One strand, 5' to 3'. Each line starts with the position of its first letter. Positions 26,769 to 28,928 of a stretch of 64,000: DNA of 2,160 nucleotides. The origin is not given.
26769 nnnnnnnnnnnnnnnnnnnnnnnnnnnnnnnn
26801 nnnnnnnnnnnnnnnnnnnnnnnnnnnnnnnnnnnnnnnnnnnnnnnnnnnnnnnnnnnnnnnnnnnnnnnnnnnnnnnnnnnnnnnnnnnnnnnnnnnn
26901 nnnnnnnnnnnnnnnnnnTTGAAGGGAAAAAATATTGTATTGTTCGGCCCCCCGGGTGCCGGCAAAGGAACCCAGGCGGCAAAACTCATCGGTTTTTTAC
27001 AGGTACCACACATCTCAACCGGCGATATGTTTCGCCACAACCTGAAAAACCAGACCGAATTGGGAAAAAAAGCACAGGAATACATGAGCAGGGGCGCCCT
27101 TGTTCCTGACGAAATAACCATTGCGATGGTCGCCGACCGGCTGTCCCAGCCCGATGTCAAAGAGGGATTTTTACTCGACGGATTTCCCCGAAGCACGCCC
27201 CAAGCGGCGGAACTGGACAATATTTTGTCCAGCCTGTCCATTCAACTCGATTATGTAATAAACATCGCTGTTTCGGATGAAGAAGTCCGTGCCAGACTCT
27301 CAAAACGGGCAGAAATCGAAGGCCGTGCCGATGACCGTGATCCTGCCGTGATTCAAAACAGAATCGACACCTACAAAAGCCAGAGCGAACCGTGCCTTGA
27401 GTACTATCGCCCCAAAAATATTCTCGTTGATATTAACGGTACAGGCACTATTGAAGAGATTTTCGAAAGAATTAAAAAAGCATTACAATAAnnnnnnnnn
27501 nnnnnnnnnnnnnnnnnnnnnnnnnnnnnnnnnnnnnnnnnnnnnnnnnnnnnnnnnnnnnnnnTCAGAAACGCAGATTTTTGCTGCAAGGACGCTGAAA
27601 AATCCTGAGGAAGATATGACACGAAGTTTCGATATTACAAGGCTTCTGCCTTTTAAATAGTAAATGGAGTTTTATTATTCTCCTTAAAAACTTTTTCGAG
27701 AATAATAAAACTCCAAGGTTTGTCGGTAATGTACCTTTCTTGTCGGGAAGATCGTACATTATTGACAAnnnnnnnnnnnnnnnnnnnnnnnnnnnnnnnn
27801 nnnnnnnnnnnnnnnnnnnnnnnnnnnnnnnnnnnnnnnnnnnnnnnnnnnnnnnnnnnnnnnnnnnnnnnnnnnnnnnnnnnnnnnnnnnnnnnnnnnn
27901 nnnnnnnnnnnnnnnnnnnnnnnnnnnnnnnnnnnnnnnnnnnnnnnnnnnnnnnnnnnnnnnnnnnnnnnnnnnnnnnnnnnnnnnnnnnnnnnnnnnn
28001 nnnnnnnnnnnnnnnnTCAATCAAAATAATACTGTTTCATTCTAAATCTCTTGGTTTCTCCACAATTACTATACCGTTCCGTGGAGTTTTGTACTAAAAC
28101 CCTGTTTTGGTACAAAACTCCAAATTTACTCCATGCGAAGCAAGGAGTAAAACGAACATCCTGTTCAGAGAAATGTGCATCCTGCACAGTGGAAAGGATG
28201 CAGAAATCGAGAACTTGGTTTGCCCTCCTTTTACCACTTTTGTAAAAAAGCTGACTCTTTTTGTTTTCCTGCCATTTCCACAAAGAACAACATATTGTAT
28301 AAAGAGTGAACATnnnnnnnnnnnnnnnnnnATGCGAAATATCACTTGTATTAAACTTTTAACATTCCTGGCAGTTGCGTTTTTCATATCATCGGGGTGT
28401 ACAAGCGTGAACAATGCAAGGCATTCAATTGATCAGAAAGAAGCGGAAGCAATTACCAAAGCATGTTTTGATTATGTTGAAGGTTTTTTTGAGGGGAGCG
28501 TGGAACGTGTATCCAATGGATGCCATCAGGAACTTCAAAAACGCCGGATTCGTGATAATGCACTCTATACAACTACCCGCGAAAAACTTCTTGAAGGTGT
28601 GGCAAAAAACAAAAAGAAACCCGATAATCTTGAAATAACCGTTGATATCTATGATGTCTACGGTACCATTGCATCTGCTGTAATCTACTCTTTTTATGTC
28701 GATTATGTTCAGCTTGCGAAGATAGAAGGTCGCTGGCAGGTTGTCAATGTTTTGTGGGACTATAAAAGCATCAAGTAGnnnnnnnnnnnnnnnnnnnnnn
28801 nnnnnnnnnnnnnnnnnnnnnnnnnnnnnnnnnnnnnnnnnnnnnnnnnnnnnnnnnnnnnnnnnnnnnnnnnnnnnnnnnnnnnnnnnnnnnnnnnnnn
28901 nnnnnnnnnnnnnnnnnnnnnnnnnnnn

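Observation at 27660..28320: Hairpin-dense ~650 bp noncoding tract around tRNA-Met(CAU), with a 40 bp direct repeat (39/40 identical) and two related 13-17 bp perfect inverted repeats with 15 nt loops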

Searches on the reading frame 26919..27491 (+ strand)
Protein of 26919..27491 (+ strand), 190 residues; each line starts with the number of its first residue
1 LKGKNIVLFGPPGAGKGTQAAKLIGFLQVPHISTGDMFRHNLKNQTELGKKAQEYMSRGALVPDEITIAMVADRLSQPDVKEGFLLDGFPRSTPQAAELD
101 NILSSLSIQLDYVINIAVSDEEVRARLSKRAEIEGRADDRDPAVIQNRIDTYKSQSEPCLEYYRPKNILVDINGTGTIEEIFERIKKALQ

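Call 11: find_encoding_contigs(protein=window:26919-27491:+, flank=5000, max_places=10)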
Protein window:26919-27491:+ (190 aa): 1 contig read that carries it; 1 place shown.
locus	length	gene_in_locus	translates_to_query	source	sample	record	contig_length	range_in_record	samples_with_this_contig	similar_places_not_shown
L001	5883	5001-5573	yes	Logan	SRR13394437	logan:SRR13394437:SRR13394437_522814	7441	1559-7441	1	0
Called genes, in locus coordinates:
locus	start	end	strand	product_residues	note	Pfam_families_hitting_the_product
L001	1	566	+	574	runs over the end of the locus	-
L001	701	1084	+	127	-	PF00436:SSB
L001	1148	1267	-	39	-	-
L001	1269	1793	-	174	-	PF00011:HSP20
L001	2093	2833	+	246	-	PF00912:Transgly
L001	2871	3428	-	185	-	-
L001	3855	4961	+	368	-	PF07719:TPR_2 (faint), PF00515:TPR_1 (faint), PF12895:ANAPC3 (faint), PF13181:TPR_8 (faint), PF13371:TPR_9 (faint), PF13428:TPR_14 (faint), PF13432:TPR_16 (faint), PF14559:TPR_19 (faint), +1 more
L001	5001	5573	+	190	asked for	PF13671:AAA_33 (weak), PF00406:ADK, PF13207:AAA_17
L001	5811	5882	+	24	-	?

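Call 14: find_homologous_proteins(query=window:26919-27488:+, max_evalue=1e-40)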
Query window:26919-27488:+ (190 aa): 6328 proteins with E <= 1e-40 among 8000 candidates; the best 120 are listed.
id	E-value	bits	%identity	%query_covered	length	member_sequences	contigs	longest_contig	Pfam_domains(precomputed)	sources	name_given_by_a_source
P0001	8.3e-115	399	99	97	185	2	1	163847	PF00406.30,PF13671.13,PF13207.13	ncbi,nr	ncbi:MAG: adenylate kinase [Spirochaetales bacterium]|nr:adenylate kinase [Spirochaetales bacterium]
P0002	3.7e-90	318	76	98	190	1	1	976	PF00406.30,PF13671.13,PF13207.13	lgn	-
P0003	3.8e-90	318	76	100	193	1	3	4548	PF00406.30,PF13671.13,PF13207.13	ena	-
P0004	3.8e-90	318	76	100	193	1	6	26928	PF00406.30,PF13671.13,PF13207.13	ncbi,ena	-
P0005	5.1e-90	318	75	100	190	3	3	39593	PF00406.30,PF13671.13,PF13207.13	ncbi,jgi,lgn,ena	-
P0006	2.0e-89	316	77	100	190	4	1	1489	PF00406.30,PF13671.13,PF13207.13,PF13238.13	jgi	-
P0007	2.6e-89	316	76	98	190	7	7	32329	PF00406.30,PF13671.13,PF13207.13,PF13238.13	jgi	jgi:adenylate kinase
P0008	4.8e-89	315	76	99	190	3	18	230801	PF00406.30,PF13671.13,PF13207.13,PF13238.13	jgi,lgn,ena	jgi:adenylate kinase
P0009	8.0e-89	314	75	100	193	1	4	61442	PF00406.30,PF13671.13,PF13207.13,PF13238.13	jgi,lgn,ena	jgi:adenylate kinase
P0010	1.1e-88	314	75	100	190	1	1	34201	PF00406.30,PF13671.13,PF13207.13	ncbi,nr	ncbi:MAG: adenylate kinase [Chitinivibrionales bacterium]|nr:adenylate kinase [Chitinivibrionales ba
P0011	1.3e-88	313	75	98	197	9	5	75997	PF00406.30,PF13671.13,PF13207.13,PF13238.13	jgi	jgi:adenylate kinase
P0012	2.1e-88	313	76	100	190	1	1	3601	PF00406.30,PF13671.13,PF13207.13,PF13238.13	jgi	jgi:adenylate kinase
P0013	2.5e-88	312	75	100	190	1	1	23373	PF00406.30,PF13671.13,PF13207.13,PF13238.13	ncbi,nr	ncbi:MAG: adenylate kinase [Chitinivibrionales bacterium]|nr:adenylate kinase [Chitinivibrionales ba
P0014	3.2e-88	312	74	99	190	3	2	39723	PF00406.30,PF13671.13,PF13207.13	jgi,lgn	jgi:adenylate kinase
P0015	1.5e-87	310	76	99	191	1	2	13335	PF00406.30,PF13671.13,PF13207.13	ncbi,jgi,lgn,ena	jgi:adenylate kinase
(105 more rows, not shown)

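Call 16: find_encoding_contigs(protein=P0001, flank=10000, max_places=5)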
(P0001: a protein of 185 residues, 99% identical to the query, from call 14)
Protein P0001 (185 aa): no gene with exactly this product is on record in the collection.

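Call 19: find_related_loci(query=window:26919-27488:+, collection=genome_contigs, flank=3000)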
Query window:26919-27488:+ (190 aa) in genome_contigs; peptide patterns used: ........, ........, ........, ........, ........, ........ (x = any residue, [..] = any of these).
600 stretches matched a pattern (row limit reached: there are more); 293 encode a relative of the query (tblastn E <= 1e-3); the best 80 are kept; 80 distinct loci.
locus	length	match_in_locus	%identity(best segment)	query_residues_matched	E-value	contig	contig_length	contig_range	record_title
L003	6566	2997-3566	77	1-190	1e-96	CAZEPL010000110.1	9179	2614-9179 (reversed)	MAG TPA_asm: uncultured Spirochaetaceae bacterium isolate binchicken_co228_579 genome assembly, contig: NODE_11656_lengt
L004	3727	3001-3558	75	1-186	1e-96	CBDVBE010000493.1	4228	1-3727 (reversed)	MAG TPA_asm: uncultured bacterium isolate SRR22302353_binner13_Refined_44 genome assembly, contig: ERZ25073599.14396, wh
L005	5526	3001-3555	76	1-185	4e-96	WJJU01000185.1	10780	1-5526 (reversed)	MAG: Chitinivibrionales bacterium isolate RBin_299 k141_953768, whole genome shotgun sequence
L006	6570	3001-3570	75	1-190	5e-96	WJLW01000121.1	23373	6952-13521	MAG: Chitinivibrionales bacterium isolate Bin_355 k141_4304875, whole genome shotgun sequence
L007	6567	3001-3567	75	1-189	8e-95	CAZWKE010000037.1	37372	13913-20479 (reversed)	MAG TPA_asm: uncultured Spirochaetaceae bacterium isolate binchicken_co151_536 genome assembly, contig: NODE_1387_length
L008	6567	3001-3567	75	1-189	8e-95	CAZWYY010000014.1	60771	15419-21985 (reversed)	MAG TPA_asm: uncultured Spirochaetaceae bacterium isolate SRP214966_co4_496 genome assembly, contig: NODE_234_length_607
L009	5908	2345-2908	76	2-189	2e-94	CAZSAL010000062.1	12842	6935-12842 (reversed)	MAG TPA_asm: uncultured Elusimicrobia sp. isolate binchicken_co3_511 genome assembly, contig: NODE_15819_length_12842_co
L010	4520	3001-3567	72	1-189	4e-93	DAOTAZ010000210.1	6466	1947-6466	MAG TPA_asm: Chitinispirillaceae bacterium isolate AMR_MDS_2020 NODE_10144_length_6466_cov_3.822181, whole genome shotgu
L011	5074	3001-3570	71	1-190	3e-93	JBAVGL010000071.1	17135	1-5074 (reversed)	MAG: Chitinivibrionales bacterium isolate MFD06947_ilm_asm_bin9 k127_163013, whole genome shotgun sequence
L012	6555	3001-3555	73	3-187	2e-92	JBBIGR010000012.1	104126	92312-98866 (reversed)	MAG: Fibrobacteria bacterium isolate ETS170220_bin_96 NODE_104_length_104126_cov_8.162149, whole genome shotgun sequence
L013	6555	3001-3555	72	1-185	1e-92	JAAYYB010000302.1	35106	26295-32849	MAG: Fibrobacter sp. isolate AS06rmzACSIP_199 636237_AS06, whole genome shotgun sequence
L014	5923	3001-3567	71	1-189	2e-91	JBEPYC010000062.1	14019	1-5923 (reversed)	MAG: Chitinivibrionales bacterium isolate 02_S197.semibin_refined.153 NODE_960_length_14019_cov_1.524115:0-14019, whole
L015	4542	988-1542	72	1-185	5e-91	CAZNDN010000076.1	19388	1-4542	MAG TPA_asm: uncultured Fibrobacterota bacterium isolate binchicken_co17_439 genome assembly, contig: NODE_7040_length_1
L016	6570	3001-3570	72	1-190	1e-90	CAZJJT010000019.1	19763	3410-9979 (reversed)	MAG TPA_asm: uncultured Fibrobacterota bacterium isolate binchicken_co129_842 genome assembly, contig: NODE_7915_length_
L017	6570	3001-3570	69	1-190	6e-90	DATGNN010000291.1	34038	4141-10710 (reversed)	MAG TPA_asm: Chitinispirillaceae bacterium isolate SMAG_U10344 k141_822369, whole genome shotgun sequence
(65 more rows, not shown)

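Call 34: search_protein_families(library=pfam, proteins=[window:26919-27491:+], max_evalue=1)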
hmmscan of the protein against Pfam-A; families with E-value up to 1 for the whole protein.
window:26919-27491:+ (190 aa): 13 families
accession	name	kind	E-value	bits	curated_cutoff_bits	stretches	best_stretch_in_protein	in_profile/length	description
PF00406.28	ADK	-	1.8e-51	174.7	26.8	1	8-166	1-149/151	Adenylate kinase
PF13207.12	AAA_17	-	1.7e-29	103.2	27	1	9-140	1-131/136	AAA domain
PF13671.12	AAA_33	-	3.1e-06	28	27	1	6-152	2-140/143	AAA domain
PF13238.12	AAA_18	-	0.00027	21.9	29.4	1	6-137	1-118/128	AAA domain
PF02223.23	Thymidylate_kin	-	0.01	16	27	1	10-74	3-65/185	Thymidylate kinase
PF02224.24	Cytidylate_kin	-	0.012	15.8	26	1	8-40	3-35/211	Cytidylate kinase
PF13401.12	AAA_22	-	0.013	16.3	27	1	4-28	6-30/130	AAA domain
PF01695.23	IstB_IS21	-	0.016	15.1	24.1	1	4-67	93-163/238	IstB-like ATP binding protein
PF01078.27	Mg_chelatase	-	0.044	13.6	20.3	1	4-37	23-54/207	Magnesium chelatase, subunit ChlI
PF00448.28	SRP54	-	0.055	13.5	22.7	1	5-51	3-54/196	SRP54-type protein, GTPase domain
PF00005.33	ABC_tran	-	0.07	14.2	25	1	2-37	10-42/137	ABC transporter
PF13521.12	AAA_28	-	0.15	12.7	27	1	6-54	2-48/164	AAA domain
PF13479.12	AAA_24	-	0.15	12.3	27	1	3-23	2-22/195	AAA domain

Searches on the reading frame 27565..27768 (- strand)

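Call 34: search_protein_families(library=pfam, proteins=[window:27565-27768:-], max_evalue=1)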
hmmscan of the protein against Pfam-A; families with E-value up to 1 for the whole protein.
window:27565-27768:- (67 aa): 1 family
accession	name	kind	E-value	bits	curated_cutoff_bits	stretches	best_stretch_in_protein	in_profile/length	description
PF04512.18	Baculo_PEP_N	-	0.18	12.8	23.9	1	4-48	33-78/97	Baculovirus polyhedron envelope protein, PEP, N terminus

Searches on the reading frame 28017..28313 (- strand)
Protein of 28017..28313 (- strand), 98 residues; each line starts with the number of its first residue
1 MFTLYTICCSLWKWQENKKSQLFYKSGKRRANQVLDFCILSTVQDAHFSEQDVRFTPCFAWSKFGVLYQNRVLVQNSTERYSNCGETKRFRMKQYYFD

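Call 34: search_protein_families(library=pfam, proteins=[window:28017-28313:-], max_evalue=1)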
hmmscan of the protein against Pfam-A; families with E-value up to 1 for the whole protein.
window:28017-28313:- (98 aa): 1 family
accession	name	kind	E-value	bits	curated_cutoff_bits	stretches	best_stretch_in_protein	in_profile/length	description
PF06422.18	PDR_CDR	-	0.073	13.4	20.5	1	2-31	61-90/92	CDR ABC transporter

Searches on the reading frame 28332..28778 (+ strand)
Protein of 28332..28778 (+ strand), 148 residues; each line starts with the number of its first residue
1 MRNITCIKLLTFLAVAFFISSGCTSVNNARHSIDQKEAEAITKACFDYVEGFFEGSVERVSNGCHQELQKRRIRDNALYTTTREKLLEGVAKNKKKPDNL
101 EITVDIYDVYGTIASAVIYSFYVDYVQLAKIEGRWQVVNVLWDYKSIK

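Call 13: find_encoding_contigs(protein=window:28332-28778:+, flank=5000, max_places=10)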
Protein window:28332-28778:+ (148 aa): 1 contig read that carries it; 1 place shown.
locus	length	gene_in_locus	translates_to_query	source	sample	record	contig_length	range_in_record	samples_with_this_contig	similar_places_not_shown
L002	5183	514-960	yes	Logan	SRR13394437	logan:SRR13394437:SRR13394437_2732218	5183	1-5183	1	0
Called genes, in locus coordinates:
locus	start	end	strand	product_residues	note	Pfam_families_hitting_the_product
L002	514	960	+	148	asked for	PF12893:Lumazine_bd_2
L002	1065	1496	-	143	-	PF00011:HSP20, PF17886:ArsA_HSP20 (weak)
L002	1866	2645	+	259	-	PF02811:PHP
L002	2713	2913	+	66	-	-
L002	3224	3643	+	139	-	PF00392:GntR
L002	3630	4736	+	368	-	PF01145:Band_7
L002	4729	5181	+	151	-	?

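Call 34: search_protein_families(library=pfam, proteins=[window:28332-28778:+], max_evalue=1)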
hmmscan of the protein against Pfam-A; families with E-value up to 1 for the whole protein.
window:28332-28778:+ (148 aa): 1 family
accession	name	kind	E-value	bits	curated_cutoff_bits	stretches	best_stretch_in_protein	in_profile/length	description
PF12893.14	Lumazine_bd_2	-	5.2e-14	53.4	22.1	1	37-142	2-115/116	Putative lumazine-binding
